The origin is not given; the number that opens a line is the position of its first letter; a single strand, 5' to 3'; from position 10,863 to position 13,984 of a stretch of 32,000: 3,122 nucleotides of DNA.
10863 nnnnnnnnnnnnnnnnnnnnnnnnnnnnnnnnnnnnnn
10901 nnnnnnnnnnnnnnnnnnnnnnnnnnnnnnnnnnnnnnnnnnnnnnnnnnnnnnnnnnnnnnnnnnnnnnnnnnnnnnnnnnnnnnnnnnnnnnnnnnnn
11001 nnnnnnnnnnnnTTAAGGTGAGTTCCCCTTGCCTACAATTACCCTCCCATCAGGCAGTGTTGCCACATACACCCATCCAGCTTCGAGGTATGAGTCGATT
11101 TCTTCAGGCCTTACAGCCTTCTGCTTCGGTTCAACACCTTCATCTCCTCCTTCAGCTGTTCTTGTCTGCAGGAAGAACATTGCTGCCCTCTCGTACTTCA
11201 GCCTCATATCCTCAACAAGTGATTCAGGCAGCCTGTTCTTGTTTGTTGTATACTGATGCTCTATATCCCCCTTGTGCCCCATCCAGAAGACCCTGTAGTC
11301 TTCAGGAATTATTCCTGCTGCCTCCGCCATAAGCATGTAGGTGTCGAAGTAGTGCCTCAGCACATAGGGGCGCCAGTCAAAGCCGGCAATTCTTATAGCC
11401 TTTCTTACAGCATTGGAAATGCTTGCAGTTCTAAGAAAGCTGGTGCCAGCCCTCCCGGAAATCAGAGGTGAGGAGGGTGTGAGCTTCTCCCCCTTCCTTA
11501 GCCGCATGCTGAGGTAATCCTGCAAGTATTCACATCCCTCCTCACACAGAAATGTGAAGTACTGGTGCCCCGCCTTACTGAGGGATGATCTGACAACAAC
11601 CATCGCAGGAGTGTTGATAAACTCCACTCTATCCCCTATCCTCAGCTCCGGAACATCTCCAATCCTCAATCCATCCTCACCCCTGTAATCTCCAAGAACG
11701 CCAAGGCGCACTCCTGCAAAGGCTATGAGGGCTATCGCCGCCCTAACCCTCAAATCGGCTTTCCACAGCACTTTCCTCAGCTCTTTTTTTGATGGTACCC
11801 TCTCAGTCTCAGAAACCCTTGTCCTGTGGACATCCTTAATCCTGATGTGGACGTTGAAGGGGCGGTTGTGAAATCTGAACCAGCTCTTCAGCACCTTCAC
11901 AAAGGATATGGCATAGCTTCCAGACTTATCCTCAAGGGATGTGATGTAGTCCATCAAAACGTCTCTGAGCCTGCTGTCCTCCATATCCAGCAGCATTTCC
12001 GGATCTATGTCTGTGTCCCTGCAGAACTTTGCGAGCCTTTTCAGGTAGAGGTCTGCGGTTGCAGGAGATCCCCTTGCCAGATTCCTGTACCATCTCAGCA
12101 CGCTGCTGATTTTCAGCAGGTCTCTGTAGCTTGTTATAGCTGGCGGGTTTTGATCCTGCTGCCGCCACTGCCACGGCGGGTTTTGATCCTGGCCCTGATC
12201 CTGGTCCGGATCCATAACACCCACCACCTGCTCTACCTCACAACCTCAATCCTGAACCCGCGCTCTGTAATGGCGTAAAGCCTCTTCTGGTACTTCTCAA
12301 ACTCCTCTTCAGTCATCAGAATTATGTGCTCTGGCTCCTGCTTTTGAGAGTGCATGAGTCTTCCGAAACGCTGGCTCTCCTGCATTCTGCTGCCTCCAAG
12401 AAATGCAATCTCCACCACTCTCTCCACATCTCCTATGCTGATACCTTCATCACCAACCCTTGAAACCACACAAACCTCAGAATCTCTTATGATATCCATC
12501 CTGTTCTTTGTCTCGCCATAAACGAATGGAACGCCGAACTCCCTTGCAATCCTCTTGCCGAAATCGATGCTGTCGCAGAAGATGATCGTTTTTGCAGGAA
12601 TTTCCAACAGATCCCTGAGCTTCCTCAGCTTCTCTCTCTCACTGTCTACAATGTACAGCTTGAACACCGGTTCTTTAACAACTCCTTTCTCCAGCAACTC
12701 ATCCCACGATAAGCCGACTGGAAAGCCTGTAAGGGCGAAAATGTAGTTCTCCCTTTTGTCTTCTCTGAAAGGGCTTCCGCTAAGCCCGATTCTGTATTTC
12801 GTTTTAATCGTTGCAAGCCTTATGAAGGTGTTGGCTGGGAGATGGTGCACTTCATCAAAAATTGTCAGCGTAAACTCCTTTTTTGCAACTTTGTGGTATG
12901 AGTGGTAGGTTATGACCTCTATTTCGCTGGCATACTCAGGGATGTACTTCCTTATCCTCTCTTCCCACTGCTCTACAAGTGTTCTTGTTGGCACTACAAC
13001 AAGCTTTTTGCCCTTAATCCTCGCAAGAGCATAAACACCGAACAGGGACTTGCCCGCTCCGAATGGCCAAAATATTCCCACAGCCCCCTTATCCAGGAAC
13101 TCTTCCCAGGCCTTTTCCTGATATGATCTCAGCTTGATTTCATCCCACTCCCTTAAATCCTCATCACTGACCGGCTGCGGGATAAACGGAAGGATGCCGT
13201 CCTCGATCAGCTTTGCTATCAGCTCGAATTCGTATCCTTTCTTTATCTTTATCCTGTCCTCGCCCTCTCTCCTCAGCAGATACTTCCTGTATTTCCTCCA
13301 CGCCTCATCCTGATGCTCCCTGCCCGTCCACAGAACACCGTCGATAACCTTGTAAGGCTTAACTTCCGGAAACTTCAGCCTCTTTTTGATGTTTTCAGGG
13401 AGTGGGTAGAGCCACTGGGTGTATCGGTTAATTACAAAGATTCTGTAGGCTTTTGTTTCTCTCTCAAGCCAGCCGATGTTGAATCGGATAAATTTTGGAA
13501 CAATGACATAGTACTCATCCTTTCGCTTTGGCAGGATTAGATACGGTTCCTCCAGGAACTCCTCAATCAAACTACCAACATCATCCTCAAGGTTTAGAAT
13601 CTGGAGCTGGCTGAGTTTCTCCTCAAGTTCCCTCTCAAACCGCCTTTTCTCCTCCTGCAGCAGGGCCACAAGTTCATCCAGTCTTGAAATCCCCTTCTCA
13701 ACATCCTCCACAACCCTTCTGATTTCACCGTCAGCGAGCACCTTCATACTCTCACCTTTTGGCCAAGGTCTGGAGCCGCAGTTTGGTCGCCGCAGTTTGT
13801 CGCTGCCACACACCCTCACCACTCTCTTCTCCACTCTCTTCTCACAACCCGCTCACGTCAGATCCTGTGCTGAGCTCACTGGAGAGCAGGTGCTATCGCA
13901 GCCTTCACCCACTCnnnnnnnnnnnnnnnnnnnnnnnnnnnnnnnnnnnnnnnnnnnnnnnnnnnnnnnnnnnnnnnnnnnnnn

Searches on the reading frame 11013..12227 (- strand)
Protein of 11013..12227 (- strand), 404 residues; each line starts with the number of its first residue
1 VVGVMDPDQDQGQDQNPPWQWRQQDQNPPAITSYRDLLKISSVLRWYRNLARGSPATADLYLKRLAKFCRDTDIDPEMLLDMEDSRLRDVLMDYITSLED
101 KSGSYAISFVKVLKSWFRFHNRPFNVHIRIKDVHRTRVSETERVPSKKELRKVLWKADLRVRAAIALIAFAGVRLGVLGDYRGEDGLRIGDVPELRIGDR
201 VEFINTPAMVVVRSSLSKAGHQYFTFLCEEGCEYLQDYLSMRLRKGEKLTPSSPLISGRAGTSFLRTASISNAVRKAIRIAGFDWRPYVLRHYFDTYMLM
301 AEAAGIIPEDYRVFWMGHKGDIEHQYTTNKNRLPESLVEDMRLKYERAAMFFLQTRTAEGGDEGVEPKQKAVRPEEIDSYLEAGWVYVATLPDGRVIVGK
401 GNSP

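Call 5: search_protein_families(library=pfam, proteins=[window:11013-12227:-], max_evalue=0.01)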
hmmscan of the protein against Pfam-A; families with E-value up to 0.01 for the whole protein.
window:11013-12227:- (404 aa): 1 family
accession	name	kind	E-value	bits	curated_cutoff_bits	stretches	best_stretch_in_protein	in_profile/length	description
PF00589.27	Phage_integrase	-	3.8e-05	24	27.1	1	186-301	35-143/172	Phage integrase family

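Call 79: search_dna_similar(query=window:11013-12227:-, collection=plasmids, mode=protein, max_evalue=0.001, max_rows=10)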
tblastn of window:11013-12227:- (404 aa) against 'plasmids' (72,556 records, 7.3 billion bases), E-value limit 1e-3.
No match.

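Call 80: search_dna_similar(query=window:11013-12227:-, collection=phages, mode=protein, max_evalue=0.001, max_rows=10)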
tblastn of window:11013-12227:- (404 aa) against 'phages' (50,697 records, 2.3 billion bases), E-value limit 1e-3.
No match.

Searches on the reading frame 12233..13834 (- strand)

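Call 5: search_protein_families(library=pfam, proteins=[window:12233-13834:-], max_evalue=0.01)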
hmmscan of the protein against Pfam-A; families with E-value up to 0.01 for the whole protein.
window:12233-13834:- (533 aa): 5 families
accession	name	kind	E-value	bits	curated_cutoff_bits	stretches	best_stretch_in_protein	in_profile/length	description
PF04851.21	ResIII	-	2.2e-15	57.4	22.5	1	232-357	1-164/164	Type III restriction enzyme, res subunit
PF16203.11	ERCC3_RAD25_C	-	8.3e-11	42.1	27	1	415-501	62-156/248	ERCC3/RAD25/XPB C-terminal helicase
PF00270.35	DEAD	-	5.3e-08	33.2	26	1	237-306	2-77/167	DEAD/DEAH box helicase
PF00271.37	Helicase_C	-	5.7e-06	27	23.5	1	401-494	1-107/110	Helicase conserved C-terminal domain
PF00176.29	SNF2-rel_dom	-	7.9e-05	22.3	24.9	0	272-317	49-91/290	SNF2-related domain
